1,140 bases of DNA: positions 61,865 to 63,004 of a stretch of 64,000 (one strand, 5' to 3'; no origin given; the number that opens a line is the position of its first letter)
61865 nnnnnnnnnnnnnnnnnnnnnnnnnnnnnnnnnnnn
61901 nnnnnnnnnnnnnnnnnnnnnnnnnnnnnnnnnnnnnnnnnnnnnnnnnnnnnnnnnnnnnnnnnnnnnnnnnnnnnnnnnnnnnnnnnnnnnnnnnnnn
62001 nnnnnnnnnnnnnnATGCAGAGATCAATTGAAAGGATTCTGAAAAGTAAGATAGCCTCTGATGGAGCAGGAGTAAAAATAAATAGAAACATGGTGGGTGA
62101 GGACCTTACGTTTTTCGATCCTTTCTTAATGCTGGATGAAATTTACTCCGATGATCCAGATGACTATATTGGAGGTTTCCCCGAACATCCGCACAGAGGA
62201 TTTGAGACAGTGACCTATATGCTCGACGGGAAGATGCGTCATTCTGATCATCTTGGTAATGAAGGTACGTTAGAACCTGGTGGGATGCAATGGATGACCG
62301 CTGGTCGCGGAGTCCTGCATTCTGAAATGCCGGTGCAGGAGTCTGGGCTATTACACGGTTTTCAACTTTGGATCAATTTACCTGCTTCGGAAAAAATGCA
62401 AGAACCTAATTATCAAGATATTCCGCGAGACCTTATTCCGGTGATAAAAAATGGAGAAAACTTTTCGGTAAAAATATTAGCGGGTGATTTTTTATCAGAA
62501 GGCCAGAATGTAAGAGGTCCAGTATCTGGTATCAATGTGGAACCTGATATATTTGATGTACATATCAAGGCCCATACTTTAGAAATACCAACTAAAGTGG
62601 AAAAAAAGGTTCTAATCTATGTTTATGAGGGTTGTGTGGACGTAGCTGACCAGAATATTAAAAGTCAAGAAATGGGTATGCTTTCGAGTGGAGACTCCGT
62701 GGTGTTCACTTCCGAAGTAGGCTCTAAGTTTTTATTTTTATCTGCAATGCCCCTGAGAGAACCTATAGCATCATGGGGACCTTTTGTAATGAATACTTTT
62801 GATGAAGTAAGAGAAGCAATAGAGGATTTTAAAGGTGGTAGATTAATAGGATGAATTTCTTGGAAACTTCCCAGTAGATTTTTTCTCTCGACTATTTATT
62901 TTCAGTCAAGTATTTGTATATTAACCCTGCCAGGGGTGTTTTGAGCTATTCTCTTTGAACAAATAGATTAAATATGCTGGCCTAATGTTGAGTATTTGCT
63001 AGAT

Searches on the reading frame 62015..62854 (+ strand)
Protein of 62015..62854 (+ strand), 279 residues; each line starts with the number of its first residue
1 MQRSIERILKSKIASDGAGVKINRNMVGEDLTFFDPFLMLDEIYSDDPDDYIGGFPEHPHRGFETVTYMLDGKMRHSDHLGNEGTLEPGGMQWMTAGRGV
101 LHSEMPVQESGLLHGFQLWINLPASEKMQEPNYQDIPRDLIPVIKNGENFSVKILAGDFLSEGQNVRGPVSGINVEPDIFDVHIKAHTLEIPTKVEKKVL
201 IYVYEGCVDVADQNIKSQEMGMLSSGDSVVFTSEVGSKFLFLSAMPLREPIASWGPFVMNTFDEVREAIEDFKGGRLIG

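Call 73: search_protein_families(library=pfam, proteins=[window:62015-62854:+], max_evalue=0.00001)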
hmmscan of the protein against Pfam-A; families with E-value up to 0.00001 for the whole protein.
window:62015-62854:+ (279 aa): 2 families
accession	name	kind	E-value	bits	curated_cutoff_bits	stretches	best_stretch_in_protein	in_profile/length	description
PF02678.22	Pirin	-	3.2e-35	120.8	26.1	1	23-120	5-108/108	Pirin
PF05726.19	Pirin_C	-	8.3e-22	78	27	1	185-277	7-102/103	Pirin C-terminal cupin domain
